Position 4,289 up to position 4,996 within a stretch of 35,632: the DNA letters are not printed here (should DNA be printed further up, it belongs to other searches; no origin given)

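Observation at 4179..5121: Minimal YadA-type trimeric-autotransporter anchor encoded where spanins are expected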

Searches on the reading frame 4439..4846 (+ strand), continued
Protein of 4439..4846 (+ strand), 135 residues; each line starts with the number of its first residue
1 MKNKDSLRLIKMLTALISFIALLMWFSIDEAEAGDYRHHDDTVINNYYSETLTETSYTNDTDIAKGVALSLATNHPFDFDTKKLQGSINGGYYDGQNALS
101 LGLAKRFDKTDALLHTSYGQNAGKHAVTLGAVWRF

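Call 41: fold_search(model_id=the predicted structure, library=pdb)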
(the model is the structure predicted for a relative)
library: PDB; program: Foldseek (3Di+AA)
matches with E <= 10: 349; with E <= 0.001: 4
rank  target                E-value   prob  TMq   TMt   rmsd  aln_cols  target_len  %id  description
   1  3emo_A                8.6e-05  1.00  0.50  0.54   1.6        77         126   27  Crystal structure of transmembrane Hia 973-1098 (released 2008-11-04)
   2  2gr7_A                2.2e-04  1.00  0.51  0.67   1.6        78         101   27  Hia 992-1098 (released 2006-05-23)
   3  9vnj_A                3.1e-04  1.00  0.50  0.62   1.6        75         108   19  Crystal structure of the transmembrane domain of trimeric autotransporter adhesin AtaA in complex with the N-terminal  (released 2025-10-08)
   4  2gr8_A                6.1e-04  1.00  0.50  0.84   1.6        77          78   27  Hia 1022-1098 (released 2006-05-23)
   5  2lme_MODEL_1_A        4.6e-02  1.00  0.49  0.61   2.2        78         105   22  Solid-state NMR structure of the membrane anchor domain of the trimeric autotransporter YadA (released 2012-11-07)
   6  7dsa_A                3.5e-01  0.08  0.15  0.10  15.8       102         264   12  Crystal structure of actin capping protein in complex with V-1 (space group P62) (released 2021-03-03)
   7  6uk5_B                4.4e-01  0.57  0.29  0.18   4.8        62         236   14  Structure of SAM bound CalS10, an amino pentose methyltransferase from Micromonospora echinaspora involved in calichea (released 2020-10-07)
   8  3az8_I                4.7e-01  0.33  0.23  0.22   7.4        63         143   11  Beta-Hydroxyacyl-Acyl Carrier Protein Dehydratase (FabZ) from Plasmodium falciparum in complex with NAS21 (released 2012-02-29)
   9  1izn_C                5.2e-01  0.12  0.19  0.10  17.4       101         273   12  Crystal Structure of Actin Filament Capping Protein CapZ (released 2003-04-08)
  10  6uk5_A                5.9e-01  0.75  0.33  0.20   3.6        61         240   11  Structure of SAM bound CalS10, an amino pentose methyltransferase from Micromonospora echinaspora involved in calichea (released 2020-10-07)
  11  9b7j_N                5.9e-01  0.15  0.19  0.10  16.9        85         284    7  Cryo-EM structure of human dynactin complex bound to Chlamydia effector Dre1 (released 2025-04-16)
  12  3taz_B                5.9e-01  0.04  0.13  0.05  23.0        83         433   12  Crystal structure of NurA bound to dAMP and manganese (released 2011-11-23)
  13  5bsz                  6.2e-01  0.84  0.30  0.17   2.8        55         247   16  X-ray structure of the sugar N-methyltransferase KedS8 from Streptoalloteichus sp ATCC 53650 (released 2015-07-29)
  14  4hgz_C                6.2e-01  0.69  0.28  0.17   3.4        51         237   10  Structure of the CcbJ Methyltransferase from Streptomyces caelestis (released 2013-10-30)
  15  7wzg_D                6.6e-01  0.92  0.33  0.20   3.1        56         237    9  Cypemycin N-terminal methyltransferase CypM (released 2023-02-22)
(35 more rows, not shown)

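Call 42: fold_search(model_id=the predicted structure, library=viral)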
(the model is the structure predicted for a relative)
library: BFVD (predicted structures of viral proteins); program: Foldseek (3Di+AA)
matches with E <= 10: 862; with E <= 0.001: 15
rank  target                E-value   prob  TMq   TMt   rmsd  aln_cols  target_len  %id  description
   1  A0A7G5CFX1            3.2e-05  1.00  0.49  0.35   1.9        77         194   22  Trimeric autotransporter adhesin YadA-like C-terminal membrane anchor domain-containing protein [Proteus phage Vb_PmiP-P59]
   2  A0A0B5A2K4            5.3e-05  1.00  0.48  0.69   2.0        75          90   21  Trimeric autotransporter adhesin YadA-like C-terminal membrane anchor domain-containing protein [Yersinia phage vB_YenM_TG1]
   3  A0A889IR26            6.7e-05  1.00  0.50  0.06   1.6        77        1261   18  (no name in the UniProt tables at hand)
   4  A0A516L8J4            8.0e-05  1.00  0.49  0.29   1.4        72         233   18  (no name in the UniProt tables at hand)
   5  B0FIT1                8.5e-05  1.00  0.48  0.25   2.0        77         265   19  Agglutinating adhesin [Escherichia phage Phieco32]
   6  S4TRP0                1.2e-04  1.00  0.48  0.21   2.0        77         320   18  Agglutinating adhesin [Salmonella phage FSL SP-076]
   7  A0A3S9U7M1            1.5e-04  1.00  0.49  0.23   2.0        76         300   18  (no name in the UniProt tables at hand)
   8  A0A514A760            2.1e-04  1.00  0.47  0.17   2.0        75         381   17  (no name in the UniProt tables at hand)
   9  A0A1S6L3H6            2.4e-04  1.00  0.48  0.10   2.0        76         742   21  Putative autoagglutinating Adhesin [Erwinia phage vB_EamM_Yoloswag]
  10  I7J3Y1                2.4e-04  1.00  0.48  0.52   2.1        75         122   21  Trimeric autotransporter adhesin YadA-like C-terminal membrane anchor domain-containing protein [Yersinia phage phiR1-RT]
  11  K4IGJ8                2.4e-04  1.00  0.48  0.15   1.9        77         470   19  Trimeric autotransporter adhesin YadA-like C-terminal membrane anchor domain-containing protein [Salmonella phage SKML-39]
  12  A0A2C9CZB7            3.4e-04  1.00  0.48  0.13   2.0        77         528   17  Trimeric autotransporter adhesin YadA-like C-terminal membrane anchor domain-containing protein [Yersinia phage fHe-Yen9-04]
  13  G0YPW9                5.1e-04  1.00  0.50  0.27   1.6        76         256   18  Gp20 [Erwinia phage vB_EamM-Y2]
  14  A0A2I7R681            8.0e-04  1.00  0.41  0.09   3.3        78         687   20  (no name in the UniProt tables at hand)
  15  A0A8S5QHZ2            8.5e-04  1.00  0.47  0.11   2.6        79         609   24  Uncharacterized protein [Myoviridae sp. ctdNl2]
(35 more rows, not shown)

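Call 44: search_dna_similar(query=P0162, collection=phages, mode=protein, max_evalue=0.001, max_rows=40)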
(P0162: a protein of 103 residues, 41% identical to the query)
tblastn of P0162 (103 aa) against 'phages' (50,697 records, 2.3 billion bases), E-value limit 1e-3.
No match.

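Call 48: find_related_loci(query=A3, collection=viral_contigs, flank=4000)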
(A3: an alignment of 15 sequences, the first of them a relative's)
Query A3 (103 aa) in viral_contigs; peptide patterns used: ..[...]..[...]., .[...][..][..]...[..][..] (x = any residue, [..] = any of these).
67 stretches matched a pattern; 6 encode a relative of the query (tblastn E <= 1e-3); 6 distinct loci.
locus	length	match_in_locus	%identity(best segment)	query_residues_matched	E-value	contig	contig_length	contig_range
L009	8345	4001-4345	41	5-103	4e-22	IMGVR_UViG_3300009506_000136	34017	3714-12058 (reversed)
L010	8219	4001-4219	52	35-103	5e-21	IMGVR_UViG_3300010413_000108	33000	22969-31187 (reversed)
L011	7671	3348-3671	43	7-103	4e-20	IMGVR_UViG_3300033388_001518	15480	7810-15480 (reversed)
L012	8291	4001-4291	35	21-103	5e-12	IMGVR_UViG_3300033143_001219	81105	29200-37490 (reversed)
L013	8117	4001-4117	54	48-86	1e-11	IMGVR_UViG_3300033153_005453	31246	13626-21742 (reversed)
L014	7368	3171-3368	35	38-101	7e-9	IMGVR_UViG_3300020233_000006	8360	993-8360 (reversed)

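Call 49: find_related_loci(query=A3, collection=metagenome_contigs, flank=4000)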
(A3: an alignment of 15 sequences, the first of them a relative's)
Query A3 (103 aa) in metagenome_contigs; peptide patterns used: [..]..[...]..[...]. (x = any residue, [..] = any of these).
137 stretches matched a pattern; 6 encode a relative of the query (tblastn E <= 1e-3); 6 distinct loci.
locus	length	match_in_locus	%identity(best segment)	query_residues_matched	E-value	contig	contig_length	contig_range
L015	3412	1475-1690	68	32-103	4e-31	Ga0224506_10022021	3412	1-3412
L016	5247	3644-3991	47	3-103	5e-28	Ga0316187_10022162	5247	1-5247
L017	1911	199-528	44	7-103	4e-27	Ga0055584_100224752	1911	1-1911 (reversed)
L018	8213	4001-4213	58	33-103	4e-24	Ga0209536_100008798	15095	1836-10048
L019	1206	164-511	40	4-103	3e-20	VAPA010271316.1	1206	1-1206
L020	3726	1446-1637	43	44-103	3e-10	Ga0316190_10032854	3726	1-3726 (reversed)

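Call 52: search_protein_families(library=pfam, proteins=[L009:4598-5098:+, L010:4526-5032:+, L012:4986-5564:+, L018:4478-4936:+, L003:5555-5932:+, L009:3456-3959:+, L010:3206-3796:+, L020:636-1139:+, L012:4568-4984:+, L003:4649-5035:+], max_evalue=0.01)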
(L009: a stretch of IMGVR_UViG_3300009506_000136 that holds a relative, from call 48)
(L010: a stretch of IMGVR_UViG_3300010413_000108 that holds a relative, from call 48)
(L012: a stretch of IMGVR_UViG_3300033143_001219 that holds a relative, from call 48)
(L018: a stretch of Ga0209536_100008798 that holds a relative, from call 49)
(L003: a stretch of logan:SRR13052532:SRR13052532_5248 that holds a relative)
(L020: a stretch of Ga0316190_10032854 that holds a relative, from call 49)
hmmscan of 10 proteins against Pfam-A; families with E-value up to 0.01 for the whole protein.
L009:4598-5098:+ (166 aa): 1 family
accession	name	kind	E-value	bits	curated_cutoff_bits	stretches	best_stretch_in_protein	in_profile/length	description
PF11351.13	GTA_holin_3TM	-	3.3e-23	83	24.8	1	24-148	4-117/123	Holin of 3TMs, for gene-transfer release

L010:4526-5032:+ (168 aa): 0 families

L012:4986-5564:+ (192 aa): 2 families
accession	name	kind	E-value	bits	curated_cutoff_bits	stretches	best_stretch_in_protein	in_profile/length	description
PF11351.13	GTA_holin_3TM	-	2e-12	48.1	24.8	1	55-169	17-118/123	Holin of 3TMs, for gene-transfer release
PF04893.22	Yip1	-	0.0083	16.4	28.6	0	112-178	95-156/173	Yip1 domain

L018:4478-4936:+ (152 aa): 0 families

L003:5555-5932:+ (125 aa): 0 families

L009:3456-3959:+ (167 aa): 1 family
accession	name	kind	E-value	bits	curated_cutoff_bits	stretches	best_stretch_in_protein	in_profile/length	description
PF01510.30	Amidase_2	-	6.8e-11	43.1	26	1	17-154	5-131/131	N-acetylmuramoyl-L-alanine amidase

L010:3206-3796:+ (196 aa): 1 family
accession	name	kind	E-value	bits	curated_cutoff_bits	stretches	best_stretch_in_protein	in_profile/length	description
PF01520.23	Amidase_3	-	7.4e-11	42.8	27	1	2-168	1-150/174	N-acetylmuramoyl-L-alanine amidase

L020:636-1139:+ (167 aa): 0 families

L012:4568-4984:+ (138 aa): 1 family
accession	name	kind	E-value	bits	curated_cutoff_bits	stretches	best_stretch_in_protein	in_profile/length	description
PF13539.11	Peptidase_M15_4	-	0.0022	18.9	25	1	59-122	6-65/70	D-alanyl-D-alanine carboxypeptidase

L003:4649-5035:+ (128 aa): 0 families

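Call 67: search_protein_families(library=phrogs, proteins=[L003:4411-4647:+, L006:454-681:+, L020:298-639:+, L010:2787-3179:+, L001:5138-5389:+, L002:5144-5407:+, L004:4720-5004:+, L008:4699-5004:+, L009:3100-3459:+, L018:3564-3842:+], max_evalue=0.01)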
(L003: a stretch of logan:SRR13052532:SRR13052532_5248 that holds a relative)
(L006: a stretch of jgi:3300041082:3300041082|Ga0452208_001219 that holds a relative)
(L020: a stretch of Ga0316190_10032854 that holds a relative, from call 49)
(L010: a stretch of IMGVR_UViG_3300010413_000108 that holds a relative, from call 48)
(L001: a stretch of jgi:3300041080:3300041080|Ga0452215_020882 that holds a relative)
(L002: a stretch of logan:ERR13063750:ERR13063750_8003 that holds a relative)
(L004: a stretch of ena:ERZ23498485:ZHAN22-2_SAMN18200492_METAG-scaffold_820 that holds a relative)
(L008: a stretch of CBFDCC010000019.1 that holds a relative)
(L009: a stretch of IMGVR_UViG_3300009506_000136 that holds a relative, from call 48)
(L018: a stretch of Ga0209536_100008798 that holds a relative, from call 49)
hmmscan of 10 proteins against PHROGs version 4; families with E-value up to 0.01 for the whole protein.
L003:4411-4647:+ (78 aa): 0 families

L006:454-681:+ (75 aa): 0 families

L020:298-639:+ (113 aa): 1 family
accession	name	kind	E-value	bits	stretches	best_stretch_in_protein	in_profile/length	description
phrog_26164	-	unknown function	0.0036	18.3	1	9-61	18-70/137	-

L010:2787-3179:+ (130 aa): 0 families

L001:5138-5389:+ (83 aa): 0 families

L002:5144-5407:+ (87 aa): 0 families

L004:4720-5004:+ (94 aa): 1 family
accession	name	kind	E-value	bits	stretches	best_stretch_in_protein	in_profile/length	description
phrog_36693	-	unknown function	0.0091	17.2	0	56-91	19-51/65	-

L008:4699-5004:+ (101 aa): 0 families

L009:3100-3459:+ (119 aa): 0 families

L018:3564-3842:+ (92 aa): 0 families

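Call 77: search_protein_families(library=phrogs, proteins=[L004:5793-6020:+, L004:5968-6234:+, L004:5636-5803:+, L008:5677-6012:+, L012:3603-3938:+], max_evalue=0.05)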
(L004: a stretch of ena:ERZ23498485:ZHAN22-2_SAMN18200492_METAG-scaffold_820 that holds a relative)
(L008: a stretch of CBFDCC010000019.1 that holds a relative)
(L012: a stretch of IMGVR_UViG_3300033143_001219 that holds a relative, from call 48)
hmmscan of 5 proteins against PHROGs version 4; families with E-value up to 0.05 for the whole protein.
L004:5793-6020:+ (75 aa): 2 families
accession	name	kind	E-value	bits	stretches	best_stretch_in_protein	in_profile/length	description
phrog_2466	-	lysis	0.0032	18.3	1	5-61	6-64/172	Rz-like spanin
phrog_1026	-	lysis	0.044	15.1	0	1-70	3-74/85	Rz-like spanin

L004:5968-6234:+ (88 aa): 0 families

L004:5636-5803:+ (55 aa): 0 families

L008:5677-6012:+ (111 aa): 0 families

L012:3603-3938:+ (111 aa): 3 families
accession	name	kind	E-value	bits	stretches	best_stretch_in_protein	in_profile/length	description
phrog_27783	-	unknown function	6.6e-05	24.2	1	6-102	3-84/88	-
phrog_87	-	other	0.003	18.3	1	39-97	41-102/227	metallo-protease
phrog_36050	-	unknown function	0.033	14.9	1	1-52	1-52/161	-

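Call 85: search_protein_families(library=padloc, proteins=[window:4439-4846:+], max_evalue=0.01)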
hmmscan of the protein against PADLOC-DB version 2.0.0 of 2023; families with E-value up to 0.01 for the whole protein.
window:4439-4846:+ (135 aa): 0 families
